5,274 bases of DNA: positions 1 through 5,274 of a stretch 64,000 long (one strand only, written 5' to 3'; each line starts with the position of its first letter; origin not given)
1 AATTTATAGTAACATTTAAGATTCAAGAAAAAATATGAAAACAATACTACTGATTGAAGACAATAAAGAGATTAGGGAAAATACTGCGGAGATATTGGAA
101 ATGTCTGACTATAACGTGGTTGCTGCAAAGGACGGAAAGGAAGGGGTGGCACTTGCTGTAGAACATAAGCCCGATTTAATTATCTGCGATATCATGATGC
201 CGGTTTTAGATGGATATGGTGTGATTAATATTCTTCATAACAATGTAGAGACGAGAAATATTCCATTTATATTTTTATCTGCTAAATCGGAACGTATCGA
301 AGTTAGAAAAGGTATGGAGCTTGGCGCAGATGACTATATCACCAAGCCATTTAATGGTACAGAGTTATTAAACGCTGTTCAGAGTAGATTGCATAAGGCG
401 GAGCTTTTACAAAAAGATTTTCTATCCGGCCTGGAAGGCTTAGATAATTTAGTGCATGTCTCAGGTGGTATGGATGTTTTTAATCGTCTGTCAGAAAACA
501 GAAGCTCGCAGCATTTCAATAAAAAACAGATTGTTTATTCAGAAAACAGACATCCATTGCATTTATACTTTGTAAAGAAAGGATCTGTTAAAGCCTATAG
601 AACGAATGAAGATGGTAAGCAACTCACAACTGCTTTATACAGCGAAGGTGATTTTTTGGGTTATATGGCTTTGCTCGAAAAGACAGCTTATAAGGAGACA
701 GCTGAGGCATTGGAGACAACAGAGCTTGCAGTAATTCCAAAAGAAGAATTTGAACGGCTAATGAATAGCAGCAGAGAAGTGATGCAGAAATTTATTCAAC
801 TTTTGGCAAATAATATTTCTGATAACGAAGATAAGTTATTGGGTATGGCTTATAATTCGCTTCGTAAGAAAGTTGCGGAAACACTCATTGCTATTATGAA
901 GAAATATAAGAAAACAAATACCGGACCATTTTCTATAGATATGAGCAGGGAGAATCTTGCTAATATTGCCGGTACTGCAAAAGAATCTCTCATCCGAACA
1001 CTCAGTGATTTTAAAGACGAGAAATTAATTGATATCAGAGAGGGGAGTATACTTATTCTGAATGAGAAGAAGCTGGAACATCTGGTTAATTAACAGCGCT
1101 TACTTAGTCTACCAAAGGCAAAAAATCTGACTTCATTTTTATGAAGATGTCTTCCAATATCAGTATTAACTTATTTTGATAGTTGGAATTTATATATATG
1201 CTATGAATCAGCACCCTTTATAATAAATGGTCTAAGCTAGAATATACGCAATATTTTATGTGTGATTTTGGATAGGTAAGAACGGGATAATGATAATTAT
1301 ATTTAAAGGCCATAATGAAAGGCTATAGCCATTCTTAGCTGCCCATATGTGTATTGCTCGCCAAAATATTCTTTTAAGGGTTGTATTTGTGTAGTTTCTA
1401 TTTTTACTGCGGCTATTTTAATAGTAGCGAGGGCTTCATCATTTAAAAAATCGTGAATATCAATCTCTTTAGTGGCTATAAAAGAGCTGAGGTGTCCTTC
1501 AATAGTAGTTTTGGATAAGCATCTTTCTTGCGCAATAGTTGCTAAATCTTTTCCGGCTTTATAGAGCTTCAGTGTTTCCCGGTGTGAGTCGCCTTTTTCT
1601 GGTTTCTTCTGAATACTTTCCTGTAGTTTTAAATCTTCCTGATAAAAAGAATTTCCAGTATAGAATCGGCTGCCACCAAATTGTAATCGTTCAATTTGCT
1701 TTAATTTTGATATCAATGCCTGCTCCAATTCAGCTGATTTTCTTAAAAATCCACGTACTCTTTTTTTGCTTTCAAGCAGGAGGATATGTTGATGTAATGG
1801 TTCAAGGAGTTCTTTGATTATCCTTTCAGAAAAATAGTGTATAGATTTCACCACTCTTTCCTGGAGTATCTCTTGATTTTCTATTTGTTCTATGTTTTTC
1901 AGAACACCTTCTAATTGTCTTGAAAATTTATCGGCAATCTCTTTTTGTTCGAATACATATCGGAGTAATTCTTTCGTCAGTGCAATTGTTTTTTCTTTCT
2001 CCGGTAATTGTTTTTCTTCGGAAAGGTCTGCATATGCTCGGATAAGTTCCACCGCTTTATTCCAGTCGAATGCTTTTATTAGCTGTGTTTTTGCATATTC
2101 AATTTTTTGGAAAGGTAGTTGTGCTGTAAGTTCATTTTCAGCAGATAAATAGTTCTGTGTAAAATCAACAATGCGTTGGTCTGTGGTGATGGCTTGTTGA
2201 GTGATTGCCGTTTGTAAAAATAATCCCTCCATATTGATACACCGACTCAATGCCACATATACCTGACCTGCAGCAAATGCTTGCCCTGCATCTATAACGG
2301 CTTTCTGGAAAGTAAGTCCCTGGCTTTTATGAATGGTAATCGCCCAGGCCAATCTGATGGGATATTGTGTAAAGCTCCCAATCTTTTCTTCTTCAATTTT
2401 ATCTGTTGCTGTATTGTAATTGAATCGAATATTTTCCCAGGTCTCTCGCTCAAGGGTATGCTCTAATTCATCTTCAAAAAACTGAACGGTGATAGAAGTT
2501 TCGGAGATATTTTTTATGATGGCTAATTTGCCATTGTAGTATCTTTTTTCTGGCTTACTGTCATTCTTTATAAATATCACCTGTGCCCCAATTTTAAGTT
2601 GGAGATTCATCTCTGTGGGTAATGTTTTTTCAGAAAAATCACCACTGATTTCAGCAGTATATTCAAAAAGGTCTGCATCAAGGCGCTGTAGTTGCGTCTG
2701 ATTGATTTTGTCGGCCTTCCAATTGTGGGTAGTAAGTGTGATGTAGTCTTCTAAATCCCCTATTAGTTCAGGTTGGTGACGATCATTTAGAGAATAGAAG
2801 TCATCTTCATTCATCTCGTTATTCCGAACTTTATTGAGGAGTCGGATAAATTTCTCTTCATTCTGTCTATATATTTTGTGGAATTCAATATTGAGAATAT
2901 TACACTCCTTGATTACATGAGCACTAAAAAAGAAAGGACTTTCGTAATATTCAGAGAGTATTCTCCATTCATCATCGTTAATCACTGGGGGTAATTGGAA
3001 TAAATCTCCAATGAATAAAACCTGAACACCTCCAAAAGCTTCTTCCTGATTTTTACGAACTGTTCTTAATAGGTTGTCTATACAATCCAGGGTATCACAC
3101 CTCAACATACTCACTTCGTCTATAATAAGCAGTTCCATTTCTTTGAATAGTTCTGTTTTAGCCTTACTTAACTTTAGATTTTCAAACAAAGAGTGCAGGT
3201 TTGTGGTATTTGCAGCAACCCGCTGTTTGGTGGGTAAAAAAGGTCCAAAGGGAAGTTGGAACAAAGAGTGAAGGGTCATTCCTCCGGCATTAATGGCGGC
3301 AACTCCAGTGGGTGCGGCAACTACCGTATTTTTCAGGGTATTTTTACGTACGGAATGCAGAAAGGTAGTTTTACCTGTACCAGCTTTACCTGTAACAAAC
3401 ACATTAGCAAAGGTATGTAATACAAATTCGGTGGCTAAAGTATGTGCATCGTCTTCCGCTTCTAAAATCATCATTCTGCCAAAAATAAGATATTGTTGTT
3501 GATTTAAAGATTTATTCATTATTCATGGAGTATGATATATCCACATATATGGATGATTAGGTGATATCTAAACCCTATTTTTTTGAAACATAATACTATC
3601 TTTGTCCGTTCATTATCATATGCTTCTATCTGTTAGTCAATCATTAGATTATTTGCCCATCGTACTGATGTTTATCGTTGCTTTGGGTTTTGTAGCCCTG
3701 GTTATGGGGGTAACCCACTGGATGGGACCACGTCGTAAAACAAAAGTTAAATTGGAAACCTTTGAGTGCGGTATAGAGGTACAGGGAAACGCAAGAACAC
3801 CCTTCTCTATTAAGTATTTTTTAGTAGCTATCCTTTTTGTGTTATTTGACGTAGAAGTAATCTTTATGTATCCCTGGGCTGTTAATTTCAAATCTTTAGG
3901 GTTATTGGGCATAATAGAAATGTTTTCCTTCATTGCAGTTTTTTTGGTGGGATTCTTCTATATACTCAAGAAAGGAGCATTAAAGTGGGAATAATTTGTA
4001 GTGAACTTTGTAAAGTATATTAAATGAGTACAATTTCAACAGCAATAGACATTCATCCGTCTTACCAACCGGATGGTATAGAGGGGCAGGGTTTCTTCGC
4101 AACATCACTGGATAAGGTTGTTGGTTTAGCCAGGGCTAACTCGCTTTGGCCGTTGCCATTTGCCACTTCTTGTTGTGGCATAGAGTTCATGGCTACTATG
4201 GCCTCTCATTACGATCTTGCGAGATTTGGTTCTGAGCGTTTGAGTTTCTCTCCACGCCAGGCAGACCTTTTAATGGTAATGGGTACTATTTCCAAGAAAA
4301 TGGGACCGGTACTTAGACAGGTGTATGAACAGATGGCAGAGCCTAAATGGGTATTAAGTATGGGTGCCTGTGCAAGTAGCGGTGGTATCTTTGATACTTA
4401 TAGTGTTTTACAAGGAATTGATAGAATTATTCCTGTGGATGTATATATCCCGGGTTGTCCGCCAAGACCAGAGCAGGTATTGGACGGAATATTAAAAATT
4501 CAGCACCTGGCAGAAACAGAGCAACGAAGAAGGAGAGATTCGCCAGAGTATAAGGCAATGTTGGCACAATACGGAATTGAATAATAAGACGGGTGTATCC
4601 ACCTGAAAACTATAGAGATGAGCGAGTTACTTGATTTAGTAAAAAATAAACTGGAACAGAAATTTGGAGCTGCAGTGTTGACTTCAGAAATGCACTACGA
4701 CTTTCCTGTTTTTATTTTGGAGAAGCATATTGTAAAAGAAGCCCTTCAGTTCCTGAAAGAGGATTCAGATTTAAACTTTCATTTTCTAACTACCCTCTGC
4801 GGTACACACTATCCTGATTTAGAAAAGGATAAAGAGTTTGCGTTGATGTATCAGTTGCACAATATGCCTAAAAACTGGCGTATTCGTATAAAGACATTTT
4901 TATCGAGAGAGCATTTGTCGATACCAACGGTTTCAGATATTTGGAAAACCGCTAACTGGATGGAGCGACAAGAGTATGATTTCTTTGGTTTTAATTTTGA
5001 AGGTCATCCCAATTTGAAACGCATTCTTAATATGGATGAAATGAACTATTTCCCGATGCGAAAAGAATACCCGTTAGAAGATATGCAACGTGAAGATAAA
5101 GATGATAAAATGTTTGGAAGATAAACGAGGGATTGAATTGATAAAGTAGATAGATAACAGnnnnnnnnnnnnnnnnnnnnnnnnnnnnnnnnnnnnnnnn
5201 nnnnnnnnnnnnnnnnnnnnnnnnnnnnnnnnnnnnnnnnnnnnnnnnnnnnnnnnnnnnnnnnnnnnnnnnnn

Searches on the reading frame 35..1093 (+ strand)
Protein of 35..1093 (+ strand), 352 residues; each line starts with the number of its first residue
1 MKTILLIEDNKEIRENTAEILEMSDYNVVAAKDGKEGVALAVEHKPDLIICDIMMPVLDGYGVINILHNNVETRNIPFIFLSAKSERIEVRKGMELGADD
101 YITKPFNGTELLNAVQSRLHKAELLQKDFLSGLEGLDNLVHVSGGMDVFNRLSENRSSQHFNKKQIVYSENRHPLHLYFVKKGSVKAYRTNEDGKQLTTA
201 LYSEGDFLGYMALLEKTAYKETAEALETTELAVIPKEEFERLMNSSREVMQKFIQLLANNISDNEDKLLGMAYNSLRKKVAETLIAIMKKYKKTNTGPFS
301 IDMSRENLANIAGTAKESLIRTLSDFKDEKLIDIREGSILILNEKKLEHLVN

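Call 72: search_protein_families(library=pfam, proteins=[window:35-1093:+], max_evalue=0.00001)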
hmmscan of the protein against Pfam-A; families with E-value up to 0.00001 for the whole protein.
window:35-1093:+ (352 aa): 3 families
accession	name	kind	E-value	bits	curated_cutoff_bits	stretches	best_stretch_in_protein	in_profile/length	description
PF00072.30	Response_reg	-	5.6e-28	97.8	30.2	1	4-116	1-111/111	Response regulator receiver domain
PF00027.35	cNMP_binding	-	2.3e-22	79.2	27.5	1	159-245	2-88/89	Cyclic nucleotide-binding domain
PF13545.12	HTH_Crp_2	-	2.9e-14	53.2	27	1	279-350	2-70/70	Crp-like helix-turn-helix domain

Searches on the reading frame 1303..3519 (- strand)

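Call 72: search_protein_families(library=pfam, proteins=[window:1303-3519:-], max_evalue=0.00001)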
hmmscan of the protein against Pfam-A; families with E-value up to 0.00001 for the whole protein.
window:1303-3519:- (738 aa): 5 families
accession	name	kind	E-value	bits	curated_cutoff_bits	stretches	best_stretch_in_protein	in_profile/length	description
PF05970.20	PIF1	-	5.5e-27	95.3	25.9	1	38-239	23-220/223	PIF1-like helicase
PF14493.12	HTH_40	-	7.1e-23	81.2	27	1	645-732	1-89/89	Helix-turn-helix domain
PF13604.12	AAA_30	-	5.7e-13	49.5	27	1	39-189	20-141/191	AAA domain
PF13245.12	AAA_19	-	2.2e-12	47.7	25.1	1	39-179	13-132/134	AAA domain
PF02689.20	Herpes_Helicase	-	8.7e-11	41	27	1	367-453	704-794/808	Helicase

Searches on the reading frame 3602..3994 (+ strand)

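Call 72: search_protein_families(library=pfam, proteins=[window:3602-3994:+], max_evalue=0.00001)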
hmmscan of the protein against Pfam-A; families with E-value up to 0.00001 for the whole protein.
window:3602-3994:+ (130 aa): 1 family
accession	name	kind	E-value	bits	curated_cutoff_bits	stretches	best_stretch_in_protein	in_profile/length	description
PF00507.24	Oxidored_q4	-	1.5e-36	125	23.3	1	32-129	2-99/99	NADH-ubiquinone/plastoquinone oxidoreductase, chain 3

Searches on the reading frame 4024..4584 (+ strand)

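Call 72: search_protein_families(library=pfam, proteins=[window:4024-4584:+], max_evalue=0.00001)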
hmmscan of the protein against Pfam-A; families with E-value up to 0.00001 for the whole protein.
window:4024-4584:+ (186 aa): 1 family
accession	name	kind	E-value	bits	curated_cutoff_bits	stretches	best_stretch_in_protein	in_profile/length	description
PF01058.29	Oxidored_q6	-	1e-29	103.3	27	1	50-158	3-127/128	NADH ubiquinone oxidoreductase, 20 Kd subunit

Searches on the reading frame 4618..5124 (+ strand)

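Call 72: search_protein_families(library=pfam, proteins=[window:4618-5124:+], max_evalue=0.00001)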
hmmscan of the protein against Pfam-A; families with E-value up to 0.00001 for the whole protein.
window:4618-5124:+ (168 aa): 1 family
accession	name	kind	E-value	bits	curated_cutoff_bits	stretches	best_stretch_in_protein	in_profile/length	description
PF00329.25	Complex1_30kDa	-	6.9e-38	130.4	22.5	1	35-155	4-122/124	Respiratory-chain NADH dehydrogenase, 30 Kd subunit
